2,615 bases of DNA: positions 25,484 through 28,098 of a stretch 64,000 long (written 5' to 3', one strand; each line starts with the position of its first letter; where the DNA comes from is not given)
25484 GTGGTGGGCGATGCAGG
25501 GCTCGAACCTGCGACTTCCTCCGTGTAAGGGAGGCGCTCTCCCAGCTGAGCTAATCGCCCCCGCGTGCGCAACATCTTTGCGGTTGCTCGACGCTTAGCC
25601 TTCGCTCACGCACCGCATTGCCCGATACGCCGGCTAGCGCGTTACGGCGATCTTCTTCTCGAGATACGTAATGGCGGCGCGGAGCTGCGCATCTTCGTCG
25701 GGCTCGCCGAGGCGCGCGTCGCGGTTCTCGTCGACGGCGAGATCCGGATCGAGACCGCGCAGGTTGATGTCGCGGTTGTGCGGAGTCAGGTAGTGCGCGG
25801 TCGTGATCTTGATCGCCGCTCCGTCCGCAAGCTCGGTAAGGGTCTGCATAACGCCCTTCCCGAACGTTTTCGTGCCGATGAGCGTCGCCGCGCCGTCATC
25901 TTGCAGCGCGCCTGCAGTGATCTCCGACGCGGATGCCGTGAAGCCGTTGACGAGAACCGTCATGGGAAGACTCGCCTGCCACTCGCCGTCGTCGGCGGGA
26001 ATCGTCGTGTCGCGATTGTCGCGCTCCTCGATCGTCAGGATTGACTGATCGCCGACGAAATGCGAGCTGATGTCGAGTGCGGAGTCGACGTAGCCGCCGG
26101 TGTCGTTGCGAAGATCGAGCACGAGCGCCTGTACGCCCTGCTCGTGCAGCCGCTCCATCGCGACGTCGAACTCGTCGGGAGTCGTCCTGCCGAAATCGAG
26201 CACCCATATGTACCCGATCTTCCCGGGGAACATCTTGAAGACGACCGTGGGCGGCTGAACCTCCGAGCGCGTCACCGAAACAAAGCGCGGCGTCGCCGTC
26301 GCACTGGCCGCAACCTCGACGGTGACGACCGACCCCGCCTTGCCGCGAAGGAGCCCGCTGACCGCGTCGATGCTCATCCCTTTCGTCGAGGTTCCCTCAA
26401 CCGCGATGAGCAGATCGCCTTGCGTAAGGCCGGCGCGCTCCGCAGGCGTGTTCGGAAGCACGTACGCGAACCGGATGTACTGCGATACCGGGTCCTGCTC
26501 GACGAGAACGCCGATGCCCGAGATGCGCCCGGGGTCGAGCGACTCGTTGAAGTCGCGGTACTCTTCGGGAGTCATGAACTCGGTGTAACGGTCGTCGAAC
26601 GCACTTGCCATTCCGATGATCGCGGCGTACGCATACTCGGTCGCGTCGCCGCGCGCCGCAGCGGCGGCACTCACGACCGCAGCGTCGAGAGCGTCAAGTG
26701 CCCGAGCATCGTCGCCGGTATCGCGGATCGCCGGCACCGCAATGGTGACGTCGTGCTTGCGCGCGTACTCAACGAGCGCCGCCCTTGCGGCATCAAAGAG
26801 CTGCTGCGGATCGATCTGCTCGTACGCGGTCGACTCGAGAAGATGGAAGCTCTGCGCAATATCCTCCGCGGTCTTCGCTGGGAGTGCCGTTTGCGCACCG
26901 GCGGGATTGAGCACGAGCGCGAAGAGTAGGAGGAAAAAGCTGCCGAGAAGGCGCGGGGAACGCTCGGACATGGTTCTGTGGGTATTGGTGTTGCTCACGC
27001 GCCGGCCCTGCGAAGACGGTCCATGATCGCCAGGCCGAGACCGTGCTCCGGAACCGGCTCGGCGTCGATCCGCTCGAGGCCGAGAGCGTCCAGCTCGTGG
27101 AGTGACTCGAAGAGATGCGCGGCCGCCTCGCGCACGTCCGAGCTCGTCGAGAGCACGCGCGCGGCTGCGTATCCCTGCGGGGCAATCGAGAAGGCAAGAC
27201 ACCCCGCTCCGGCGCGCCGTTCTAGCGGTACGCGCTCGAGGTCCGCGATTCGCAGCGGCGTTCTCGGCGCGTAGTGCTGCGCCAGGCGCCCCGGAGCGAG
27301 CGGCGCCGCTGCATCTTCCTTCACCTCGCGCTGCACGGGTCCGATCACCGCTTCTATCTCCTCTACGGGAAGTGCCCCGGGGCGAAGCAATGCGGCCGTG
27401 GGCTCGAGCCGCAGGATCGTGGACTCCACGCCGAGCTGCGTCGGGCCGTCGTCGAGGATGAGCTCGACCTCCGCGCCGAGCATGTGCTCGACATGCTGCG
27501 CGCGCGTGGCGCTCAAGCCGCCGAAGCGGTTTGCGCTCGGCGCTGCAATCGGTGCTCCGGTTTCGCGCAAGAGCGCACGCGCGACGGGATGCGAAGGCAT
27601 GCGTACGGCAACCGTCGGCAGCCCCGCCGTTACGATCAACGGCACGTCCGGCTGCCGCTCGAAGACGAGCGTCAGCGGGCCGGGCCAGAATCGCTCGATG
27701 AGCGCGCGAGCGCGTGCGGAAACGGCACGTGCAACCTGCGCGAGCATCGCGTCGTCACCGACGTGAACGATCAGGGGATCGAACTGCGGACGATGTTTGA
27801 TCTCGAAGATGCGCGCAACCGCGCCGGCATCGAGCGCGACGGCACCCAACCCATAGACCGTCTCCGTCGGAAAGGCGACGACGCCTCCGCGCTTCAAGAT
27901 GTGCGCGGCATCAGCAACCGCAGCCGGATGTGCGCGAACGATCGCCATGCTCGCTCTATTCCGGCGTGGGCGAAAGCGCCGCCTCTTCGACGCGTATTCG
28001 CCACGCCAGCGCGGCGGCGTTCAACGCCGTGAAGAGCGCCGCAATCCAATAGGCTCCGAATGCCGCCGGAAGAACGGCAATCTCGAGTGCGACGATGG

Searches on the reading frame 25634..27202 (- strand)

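Call 28: search_protein_families(library=pfam, proteins=[window:25634-27202:-], max_evalue=0.0001)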
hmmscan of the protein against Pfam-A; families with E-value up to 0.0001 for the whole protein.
window:25634-27202:- (522 aa): 3 families
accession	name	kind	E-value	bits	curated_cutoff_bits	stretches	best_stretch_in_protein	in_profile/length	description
PF03572.23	Peptidase_S41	-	2.6e-47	160.9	24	1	328-490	1-165/165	Peptidase family S41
PF17820.7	PDZ_6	-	1.3e-12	47.7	27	1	246-297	3-52/54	PDZ domain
PF00595.29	PDZ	-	1.8e-06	28.7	23.2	1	229-297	11-80/81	PDZ domain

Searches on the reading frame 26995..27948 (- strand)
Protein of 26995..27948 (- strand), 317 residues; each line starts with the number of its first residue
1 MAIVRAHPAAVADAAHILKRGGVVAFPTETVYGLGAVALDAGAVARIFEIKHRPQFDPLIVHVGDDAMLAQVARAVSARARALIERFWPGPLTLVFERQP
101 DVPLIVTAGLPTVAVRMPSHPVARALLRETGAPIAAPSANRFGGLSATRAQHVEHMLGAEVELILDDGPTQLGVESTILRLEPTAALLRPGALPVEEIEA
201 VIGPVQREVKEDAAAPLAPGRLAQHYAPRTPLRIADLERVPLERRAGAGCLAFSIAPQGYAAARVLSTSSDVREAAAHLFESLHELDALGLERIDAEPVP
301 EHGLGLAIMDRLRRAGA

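Call 28: search_protein_families(library=pfam, proteins=[window:26995-27948:-], max_evalue=0.0001)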
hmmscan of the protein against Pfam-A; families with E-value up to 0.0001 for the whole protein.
window:26995-27948:- (317 aa): 2 families
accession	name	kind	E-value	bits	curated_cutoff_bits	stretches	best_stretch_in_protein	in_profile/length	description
PF01300.24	Sua5_yciO_yrdC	-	3e-56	190.1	25.1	1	17-191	2-178/178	Telomere recombination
PF03481.19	Sua5_C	-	3.3e-24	86.4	22.9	1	195-316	3-135/136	Threonylcarbamoyl-AMP synthase, C-terminal domain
